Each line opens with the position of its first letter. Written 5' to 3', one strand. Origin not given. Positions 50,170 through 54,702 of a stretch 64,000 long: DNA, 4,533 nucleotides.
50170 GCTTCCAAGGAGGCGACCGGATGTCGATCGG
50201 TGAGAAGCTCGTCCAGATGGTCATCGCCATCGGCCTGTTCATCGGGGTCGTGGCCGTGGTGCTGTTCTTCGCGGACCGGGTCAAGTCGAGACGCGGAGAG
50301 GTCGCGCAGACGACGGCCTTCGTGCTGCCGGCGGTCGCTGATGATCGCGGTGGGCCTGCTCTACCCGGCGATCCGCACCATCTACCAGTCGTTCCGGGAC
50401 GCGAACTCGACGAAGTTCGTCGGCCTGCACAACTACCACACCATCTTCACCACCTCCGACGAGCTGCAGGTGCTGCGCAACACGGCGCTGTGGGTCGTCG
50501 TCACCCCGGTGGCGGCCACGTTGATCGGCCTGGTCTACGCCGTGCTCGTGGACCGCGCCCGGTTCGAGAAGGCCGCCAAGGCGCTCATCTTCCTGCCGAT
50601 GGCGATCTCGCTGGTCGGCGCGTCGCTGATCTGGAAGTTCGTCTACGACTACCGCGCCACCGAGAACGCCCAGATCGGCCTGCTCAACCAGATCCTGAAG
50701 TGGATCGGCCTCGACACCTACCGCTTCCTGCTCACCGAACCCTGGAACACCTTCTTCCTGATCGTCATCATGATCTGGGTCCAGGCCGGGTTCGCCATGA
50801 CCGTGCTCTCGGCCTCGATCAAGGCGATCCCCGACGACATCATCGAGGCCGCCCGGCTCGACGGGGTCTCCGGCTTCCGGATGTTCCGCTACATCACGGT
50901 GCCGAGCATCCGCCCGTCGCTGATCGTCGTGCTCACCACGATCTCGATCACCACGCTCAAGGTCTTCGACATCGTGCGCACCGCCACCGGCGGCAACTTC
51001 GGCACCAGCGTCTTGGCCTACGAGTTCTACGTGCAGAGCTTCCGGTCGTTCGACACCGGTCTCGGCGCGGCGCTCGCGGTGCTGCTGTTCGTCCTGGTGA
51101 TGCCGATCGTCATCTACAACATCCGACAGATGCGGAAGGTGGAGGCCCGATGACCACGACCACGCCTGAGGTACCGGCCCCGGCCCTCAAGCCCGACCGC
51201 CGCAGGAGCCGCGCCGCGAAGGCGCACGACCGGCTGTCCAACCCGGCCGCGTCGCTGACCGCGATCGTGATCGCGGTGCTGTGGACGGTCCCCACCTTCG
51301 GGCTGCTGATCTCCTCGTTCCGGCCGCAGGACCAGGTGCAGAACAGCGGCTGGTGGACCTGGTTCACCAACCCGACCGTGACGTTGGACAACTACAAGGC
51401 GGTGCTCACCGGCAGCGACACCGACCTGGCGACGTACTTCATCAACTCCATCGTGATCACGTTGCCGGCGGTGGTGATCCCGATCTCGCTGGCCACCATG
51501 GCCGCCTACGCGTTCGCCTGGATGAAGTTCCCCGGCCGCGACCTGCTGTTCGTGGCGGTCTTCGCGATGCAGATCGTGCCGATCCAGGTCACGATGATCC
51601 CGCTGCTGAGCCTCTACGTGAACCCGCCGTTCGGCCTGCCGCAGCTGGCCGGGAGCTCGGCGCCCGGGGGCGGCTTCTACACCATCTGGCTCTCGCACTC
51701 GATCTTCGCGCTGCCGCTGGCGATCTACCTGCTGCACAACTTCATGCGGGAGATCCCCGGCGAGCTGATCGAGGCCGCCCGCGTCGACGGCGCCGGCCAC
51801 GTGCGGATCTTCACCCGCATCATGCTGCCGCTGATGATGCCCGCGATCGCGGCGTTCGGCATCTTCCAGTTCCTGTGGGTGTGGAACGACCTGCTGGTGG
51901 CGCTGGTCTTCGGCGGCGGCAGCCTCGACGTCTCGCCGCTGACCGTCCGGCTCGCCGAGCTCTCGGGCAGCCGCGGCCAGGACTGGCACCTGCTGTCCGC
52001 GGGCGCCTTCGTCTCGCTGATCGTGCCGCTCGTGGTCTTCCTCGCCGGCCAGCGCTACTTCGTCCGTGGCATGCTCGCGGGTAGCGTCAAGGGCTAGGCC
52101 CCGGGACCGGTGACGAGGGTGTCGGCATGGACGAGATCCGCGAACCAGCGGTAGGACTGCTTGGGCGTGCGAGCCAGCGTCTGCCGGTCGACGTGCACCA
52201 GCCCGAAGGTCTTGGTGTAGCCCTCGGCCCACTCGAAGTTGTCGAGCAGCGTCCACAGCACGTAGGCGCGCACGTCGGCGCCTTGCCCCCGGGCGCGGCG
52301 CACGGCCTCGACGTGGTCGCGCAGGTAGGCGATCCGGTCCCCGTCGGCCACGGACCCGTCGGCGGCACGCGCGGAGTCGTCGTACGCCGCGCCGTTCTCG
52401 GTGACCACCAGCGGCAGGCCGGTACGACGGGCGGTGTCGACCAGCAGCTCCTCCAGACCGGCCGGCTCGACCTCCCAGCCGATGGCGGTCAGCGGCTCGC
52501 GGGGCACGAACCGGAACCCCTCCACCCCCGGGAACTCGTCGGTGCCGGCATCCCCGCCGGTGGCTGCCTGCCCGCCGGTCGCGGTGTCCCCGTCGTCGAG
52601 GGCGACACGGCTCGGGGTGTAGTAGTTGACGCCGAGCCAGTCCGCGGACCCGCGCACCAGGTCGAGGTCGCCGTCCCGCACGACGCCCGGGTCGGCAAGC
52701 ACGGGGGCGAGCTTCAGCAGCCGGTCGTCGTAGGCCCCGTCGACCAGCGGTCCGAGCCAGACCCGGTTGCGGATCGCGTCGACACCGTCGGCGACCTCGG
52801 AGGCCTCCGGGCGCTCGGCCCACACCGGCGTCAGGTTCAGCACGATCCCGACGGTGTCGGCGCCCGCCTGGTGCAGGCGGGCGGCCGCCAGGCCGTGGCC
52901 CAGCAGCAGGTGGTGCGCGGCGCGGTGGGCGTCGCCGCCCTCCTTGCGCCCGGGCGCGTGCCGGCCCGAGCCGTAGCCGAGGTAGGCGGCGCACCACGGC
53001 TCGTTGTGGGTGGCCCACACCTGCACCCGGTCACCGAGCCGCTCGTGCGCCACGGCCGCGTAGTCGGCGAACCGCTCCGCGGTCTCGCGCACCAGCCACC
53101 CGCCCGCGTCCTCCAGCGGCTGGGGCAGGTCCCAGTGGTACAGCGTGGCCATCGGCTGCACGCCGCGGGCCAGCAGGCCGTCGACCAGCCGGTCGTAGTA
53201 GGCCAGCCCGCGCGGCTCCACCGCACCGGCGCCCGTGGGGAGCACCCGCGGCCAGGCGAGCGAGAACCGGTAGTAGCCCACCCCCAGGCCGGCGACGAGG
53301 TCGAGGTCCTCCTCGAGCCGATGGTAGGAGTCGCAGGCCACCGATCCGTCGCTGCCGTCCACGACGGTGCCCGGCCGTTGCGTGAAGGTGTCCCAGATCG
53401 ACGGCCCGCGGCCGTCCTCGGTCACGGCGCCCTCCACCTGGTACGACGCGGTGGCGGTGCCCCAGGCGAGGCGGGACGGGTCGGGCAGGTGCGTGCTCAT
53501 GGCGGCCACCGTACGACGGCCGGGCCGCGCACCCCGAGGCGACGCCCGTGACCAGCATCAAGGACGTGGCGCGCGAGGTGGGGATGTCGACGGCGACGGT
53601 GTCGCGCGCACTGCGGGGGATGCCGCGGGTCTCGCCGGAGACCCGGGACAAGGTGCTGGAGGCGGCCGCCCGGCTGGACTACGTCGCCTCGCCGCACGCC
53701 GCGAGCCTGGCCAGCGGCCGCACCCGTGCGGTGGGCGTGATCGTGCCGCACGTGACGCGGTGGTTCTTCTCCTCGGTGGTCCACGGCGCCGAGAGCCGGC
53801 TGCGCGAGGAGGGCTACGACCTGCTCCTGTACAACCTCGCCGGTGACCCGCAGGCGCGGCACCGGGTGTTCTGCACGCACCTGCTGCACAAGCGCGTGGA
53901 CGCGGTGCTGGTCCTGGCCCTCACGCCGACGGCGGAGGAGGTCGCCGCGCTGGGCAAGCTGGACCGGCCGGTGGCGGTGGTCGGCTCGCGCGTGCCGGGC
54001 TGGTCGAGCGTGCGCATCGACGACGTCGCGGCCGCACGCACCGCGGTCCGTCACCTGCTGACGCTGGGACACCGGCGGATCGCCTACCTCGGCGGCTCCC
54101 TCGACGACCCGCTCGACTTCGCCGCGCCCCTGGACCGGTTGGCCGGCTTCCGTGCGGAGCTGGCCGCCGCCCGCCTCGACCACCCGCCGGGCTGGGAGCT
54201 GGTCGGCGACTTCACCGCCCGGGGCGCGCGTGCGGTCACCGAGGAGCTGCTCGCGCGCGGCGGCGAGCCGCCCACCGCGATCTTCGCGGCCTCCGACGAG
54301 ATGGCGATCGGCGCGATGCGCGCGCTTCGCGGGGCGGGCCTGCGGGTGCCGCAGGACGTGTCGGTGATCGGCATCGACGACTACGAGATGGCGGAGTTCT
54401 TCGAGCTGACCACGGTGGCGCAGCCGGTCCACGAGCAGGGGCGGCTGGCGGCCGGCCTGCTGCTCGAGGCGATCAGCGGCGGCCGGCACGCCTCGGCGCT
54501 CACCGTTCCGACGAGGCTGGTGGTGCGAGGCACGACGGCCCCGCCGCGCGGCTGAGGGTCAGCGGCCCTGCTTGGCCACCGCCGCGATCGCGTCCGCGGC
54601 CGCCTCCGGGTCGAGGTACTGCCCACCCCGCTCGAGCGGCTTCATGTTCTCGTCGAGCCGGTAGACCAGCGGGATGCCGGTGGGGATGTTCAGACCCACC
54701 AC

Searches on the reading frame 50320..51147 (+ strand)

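Call 41: search_protein_families(library=pfam, proteins=[window:50320-51147:+], max_evalue=0.001)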
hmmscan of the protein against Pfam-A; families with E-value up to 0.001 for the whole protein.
window:50320-51147:+ (276 aa): 1 family
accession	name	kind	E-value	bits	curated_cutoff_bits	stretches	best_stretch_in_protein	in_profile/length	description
PF00528.27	BPD_transp_1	-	1.2e-12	48.3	26.4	1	67-266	2-176/184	Binding-protein-dependent transport system inner membrane component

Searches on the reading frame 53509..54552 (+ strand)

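Call 41: search_protein_families(library=pfam, proteins=[window:53509-54552:+], max_evalue=0.001)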
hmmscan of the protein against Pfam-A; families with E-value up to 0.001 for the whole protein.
window:53509-54552:+ (348 aa): 4 families
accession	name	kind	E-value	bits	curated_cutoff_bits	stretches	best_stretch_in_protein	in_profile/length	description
PF13377.12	Peripla_BP_3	-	7.9e-38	130.6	26.5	1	180-343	1-167/167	Periplasmic binding protein-like domain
PF00532.27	Peripla_BP_1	-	9.7e-24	84.7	22.2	1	73-335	2-275/281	Periplasmic binding proteins and sugar binding domain of LacI family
PF13407.12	Peripla_BP_4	-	1.9e-16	60.9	35.1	1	75-324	1-256/258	Periplasmic binding protein domain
PF00356.27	LacI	-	8.3e-15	54.7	27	1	16-59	1-44/46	Bacterial regulatory proteins, lacI family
